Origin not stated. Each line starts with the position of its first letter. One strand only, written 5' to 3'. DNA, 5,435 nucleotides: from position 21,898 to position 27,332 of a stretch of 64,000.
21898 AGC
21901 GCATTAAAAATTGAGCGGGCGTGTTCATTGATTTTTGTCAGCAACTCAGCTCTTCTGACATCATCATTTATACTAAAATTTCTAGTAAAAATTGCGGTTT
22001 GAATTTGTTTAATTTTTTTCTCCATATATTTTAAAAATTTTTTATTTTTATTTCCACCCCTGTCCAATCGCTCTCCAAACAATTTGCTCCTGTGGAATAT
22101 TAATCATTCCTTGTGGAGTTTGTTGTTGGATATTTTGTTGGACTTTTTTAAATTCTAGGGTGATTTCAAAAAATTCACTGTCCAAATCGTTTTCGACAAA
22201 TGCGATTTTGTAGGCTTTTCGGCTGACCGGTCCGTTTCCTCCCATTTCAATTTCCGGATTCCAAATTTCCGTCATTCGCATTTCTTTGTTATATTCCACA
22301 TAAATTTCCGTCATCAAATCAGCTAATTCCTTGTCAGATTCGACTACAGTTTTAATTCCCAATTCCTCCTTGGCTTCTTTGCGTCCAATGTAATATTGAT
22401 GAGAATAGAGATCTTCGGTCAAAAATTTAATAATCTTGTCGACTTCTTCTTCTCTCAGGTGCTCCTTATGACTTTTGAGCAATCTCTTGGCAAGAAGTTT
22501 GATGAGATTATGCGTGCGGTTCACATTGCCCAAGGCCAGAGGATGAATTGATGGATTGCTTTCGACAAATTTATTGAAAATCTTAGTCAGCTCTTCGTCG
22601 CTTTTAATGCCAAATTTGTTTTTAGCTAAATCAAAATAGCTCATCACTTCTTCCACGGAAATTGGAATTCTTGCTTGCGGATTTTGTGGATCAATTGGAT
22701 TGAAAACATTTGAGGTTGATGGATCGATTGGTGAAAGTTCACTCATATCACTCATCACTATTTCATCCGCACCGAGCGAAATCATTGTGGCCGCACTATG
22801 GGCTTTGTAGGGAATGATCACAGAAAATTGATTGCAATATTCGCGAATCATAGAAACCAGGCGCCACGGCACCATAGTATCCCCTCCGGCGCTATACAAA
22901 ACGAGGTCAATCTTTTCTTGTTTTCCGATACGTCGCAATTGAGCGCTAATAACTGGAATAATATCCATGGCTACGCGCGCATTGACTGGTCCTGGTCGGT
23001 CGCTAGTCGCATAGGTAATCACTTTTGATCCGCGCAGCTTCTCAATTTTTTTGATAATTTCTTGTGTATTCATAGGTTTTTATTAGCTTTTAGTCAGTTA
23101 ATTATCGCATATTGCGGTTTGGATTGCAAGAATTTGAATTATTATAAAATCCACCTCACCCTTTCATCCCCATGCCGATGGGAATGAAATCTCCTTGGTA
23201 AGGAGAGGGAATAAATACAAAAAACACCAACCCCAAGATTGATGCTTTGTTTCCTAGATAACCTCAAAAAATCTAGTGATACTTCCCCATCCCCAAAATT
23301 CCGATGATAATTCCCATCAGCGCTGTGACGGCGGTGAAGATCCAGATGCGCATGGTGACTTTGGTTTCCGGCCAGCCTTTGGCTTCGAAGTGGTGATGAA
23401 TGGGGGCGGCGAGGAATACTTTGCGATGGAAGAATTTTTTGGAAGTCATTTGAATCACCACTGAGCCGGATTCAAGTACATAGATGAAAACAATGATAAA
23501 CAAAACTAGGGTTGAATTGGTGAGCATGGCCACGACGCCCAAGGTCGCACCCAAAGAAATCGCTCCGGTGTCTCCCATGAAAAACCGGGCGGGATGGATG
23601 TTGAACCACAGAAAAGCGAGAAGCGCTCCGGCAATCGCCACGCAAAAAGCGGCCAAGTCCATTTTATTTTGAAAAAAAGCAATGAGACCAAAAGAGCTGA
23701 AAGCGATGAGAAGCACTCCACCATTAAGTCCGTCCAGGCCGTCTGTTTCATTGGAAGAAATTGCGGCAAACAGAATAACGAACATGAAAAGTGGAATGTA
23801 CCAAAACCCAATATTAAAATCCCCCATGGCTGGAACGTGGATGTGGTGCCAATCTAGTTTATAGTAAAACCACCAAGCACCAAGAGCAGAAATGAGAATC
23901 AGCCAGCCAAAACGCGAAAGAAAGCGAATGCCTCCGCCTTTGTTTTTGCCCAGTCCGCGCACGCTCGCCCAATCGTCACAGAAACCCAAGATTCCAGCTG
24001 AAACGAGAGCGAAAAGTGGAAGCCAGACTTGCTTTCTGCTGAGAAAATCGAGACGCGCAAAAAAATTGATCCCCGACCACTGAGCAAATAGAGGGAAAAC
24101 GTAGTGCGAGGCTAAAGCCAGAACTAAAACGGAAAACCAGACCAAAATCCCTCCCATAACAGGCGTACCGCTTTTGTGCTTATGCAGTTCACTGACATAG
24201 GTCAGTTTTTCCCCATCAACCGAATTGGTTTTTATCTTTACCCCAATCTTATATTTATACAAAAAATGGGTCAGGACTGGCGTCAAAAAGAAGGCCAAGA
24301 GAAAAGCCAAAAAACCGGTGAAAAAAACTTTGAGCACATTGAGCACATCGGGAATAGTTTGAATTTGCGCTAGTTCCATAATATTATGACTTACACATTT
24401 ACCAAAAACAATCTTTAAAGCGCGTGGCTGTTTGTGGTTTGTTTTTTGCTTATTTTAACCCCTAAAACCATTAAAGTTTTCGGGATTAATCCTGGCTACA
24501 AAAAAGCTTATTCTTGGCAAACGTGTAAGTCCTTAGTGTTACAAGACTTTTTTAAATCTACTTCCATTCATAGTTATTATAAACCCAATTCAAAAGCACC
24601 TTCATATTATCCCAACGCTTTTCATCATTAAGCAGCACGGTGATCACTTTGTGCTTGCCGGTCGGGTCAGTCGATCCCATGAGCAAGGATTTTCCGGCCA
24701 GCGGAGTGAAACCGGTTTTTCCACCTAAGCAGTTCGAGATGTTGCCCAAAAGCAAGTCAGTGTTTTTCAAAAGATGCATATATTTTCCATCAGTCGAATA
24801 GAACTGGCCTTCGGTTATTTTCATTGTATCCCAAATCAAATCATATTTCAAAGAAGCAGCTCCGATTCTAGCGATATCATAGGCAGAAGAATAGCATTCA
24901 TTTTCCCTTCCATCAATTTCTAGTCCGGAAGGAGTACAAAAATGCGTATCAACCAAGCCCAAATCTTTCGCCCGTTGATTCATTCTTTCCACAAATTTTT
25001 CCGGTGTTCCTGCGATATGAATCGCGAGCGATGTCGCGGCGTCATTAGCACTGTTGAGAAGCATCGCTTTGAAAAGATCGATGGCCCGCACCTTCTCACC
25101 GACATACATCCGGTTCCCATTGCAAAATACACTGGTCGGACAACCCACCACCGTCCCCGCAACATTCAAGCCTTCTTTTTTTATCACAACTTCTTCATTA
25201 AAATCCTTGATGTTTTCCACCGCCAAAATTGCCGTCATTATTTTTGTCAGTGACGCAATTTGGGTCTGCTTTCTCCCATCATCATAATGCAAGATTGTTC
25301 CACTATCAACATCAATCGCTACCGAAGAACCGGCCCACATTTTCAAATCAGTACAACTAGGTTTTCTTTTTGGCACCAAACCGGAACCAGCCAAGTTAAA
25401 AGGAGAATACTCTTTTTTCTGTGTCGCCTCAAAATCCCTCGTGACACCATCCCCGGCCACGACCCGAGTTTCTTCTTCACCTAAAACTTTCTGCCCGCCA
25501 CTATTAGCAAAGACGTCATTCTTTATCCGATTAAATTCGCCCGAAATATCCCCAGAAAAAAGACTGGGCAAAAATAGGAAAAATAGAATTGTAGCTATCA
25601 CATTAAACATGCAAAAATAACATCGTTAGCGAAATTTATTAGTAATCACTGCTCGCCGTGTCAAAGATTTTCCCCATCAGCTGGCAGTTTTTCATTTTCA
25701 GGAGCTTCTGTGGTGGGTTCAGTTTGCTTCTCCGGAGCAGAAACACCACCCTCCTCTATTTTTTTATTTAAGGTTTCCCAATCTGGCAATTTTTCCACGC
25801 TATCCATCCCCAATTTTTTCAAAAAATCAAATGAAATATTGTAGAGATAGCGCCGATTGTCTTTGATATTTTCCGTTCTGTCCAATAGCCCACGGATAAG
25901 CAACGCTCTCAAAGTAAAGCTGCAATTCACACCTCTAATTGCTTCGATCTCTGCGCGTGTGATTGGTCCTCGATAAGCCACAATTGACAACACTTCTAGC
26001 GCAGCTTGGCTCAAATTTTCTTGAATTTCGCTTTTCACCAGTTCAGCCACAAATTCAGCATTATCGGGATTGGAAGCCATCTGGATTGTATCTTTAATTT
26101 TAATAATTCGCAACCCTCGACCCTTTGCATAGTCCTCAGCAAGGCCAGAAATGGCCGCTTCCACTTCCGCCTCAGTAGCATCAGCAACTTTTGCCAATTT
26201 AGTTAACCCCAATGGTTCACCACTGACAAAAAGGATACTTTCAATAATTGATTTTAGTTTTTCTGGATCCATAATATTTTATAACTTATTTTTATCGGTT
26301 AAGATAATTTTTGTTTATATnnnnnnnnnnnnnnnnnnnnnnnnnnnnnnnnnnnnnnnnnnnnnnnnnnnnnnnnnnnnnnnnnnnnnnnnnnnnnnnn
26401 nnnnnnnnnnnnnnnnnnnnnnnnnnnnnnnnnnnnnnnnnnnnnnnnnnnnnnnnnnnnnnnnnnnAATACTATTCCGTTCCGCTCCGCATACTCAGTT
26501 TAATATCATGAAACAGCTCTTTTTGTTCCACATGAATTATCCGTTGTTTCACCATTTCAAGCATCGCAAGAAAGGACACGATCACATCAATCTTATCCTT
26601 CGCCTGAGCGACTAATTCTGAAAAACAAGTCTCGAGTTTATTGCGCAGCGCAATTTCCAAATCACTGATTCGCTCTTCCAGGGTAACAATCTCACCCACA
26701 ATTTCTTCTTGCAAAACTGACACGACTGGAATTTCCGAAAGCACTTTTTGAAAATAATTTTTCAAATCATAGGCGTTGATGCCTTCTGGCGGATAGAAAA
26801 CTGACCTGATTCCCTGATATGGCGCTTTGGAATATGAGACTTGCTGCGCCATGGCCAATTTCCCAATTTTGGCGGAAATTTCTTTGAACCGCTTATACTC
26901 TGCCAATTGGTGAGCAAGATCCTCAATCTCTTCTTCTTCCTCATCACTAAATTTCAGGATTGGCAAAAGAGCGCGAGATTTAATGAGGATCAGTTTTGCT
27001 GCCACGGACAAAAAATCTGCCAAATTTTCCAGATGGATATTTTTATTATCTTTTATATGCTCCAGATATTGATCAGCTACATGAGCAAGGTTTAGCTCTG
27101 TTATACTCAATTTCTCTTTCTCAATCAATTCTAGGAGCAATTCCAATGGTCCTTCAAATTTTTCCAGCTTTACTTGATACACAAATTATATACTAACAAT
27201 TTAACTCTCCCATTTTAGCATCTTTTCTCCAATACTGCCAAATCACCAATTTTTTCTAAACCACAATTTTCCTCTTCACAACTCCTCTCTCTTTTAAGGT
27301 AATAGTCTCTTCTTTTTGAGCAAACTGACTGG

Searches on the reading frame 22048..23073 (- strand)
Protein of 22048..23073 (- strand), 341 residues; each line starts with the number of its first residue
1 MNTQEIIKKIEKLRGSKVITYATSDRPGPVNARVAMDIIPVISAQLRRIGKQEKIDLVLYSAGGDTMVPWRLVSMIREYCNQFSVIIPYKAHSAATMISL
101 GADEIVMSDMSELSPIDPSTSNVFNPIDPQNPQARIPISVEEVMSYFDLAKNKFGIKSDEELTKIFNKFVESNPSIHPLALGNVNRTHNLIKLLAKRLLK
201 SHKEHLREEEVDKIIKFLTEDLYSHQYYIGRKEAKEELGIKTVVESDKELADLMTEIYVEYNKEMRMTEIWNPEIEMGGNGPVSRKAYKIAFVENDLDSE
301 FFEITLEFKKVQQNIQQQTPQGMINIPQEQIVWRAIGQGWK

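Call 9: search_protein_families(library=pfam, proteins=[window:22048-23073:-], max_evalue=0.001)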
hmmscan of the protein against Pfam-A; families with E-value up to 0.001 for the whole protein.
window:22048-23073:- (341 aa): 1 family
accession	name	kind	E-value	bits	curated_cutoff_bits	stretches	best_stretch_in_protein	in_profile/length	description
PF01972.22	SDH_protease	-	6.5e-16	58.6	31.3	1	3-123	37-162/286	ClpP-like SDH-type serine proteinase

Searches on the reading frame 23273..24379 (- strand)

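Call 9: search_protein_families(library=pfam, proteins=[window:23273-24379:-], max_evalue=0.001)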
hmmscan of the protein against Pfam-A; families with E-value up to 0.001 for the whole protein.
window:23273-24379:- (368 aa): 1 family
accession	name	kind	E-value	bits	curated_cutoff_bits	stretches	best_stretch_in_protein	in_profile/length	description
PF00953.26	Glycos_transf_4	-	4.1e-29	102.1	27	1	120-286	3-158/160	Glycosyl transferase family 4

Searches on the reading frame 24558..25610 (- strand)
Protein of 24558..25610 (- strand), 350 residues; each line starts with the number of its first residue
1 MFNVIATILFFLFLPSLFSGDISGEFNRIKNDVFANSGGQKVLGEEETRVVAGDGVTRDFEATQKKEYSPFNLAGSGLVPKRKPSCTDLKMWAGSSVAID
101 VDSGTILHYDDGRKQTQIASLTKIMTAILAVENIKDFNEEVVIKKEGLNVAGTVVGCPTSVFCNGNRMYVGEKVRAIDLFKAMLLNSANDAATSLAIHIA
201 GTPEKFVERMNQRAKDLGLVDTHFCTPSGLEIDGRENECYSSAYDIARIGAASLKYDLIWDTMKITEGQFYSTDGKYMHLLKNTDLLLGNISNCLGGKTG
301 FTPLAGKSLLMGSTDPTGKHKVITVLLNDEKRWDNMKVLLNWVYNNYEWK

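Call 9: search_protein_families(library=pfam, proteins=[window:24558-25610:-], max_evalue=0.001)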
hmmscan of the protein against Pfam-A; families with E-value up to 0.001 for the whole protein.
window:24558-25610:- (350 aa): 1 family
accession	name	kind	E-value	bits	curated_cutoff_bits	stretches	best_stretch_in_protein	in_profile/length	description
PF00768.25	Peptidase_S11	-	1.6e-46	159.1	27.6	1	90-330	9-238/239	D-alanyl-D-alanine carboxypeptidase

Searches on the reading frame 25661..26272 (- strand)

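Call 9: search_protein_families(library=pfam, proteins=[window:25661-26272:-], max_evalue=0.001)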
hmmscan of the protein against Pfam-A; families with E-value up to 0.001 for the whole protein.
window:25661-26272:- (203 aa): 1 family
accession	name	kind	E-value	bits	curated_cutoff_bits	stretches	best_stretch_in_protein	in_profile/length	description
PF04079.22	SMC_ScpB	-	6e-44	149.9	27.4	1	9-164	2-159/160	Segregation and condensation complex subunit ScpB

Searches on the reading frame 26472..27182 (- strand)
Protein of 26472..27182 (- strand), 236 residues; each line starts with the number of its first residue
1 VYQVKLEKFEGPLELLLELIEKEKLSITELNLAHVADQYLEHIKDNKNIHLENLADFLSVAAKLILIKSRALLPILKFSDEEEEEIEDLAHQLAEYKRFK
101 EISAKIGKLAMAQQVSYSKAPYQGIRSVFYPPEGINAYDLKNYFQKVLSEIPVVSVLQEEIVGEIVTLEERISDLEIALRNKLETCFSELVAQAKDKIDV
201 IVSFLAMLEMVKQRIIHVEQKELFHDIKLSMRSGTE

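Call 9: search_protein_families(library=pfam, proteins=[window:26472-27182:-], max_evalue=0.001)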
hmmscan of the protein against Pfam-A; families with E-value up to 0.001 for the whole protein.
window:26472-27182:- (236 aa): 1 family
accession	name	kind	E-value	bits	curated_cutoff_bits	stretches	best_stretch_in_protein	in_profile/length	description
PF02616.19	SMC_ScpA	-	3.2e-28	99.8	24.6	1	19-230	1-230/232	Segregation and condensation protein ScpA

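Call 65: find_encoding_contigs(protein=window:26472-27182:-, flank=10000, max_places=10)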
Protein window:26472-27182:- (236 aa): 4 contigs read that carry it; 1 place shown.
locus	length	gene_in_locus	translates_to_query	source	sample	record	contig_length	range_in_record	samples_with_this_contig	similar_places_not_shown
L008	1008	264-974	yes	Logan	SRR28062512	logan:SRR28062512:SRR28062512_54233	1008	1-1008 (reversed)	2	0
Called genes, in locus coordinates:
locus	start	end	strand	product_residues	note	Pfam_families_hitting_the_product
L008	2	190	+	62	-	?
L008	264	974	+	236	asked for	PF02616:SMC_ScpA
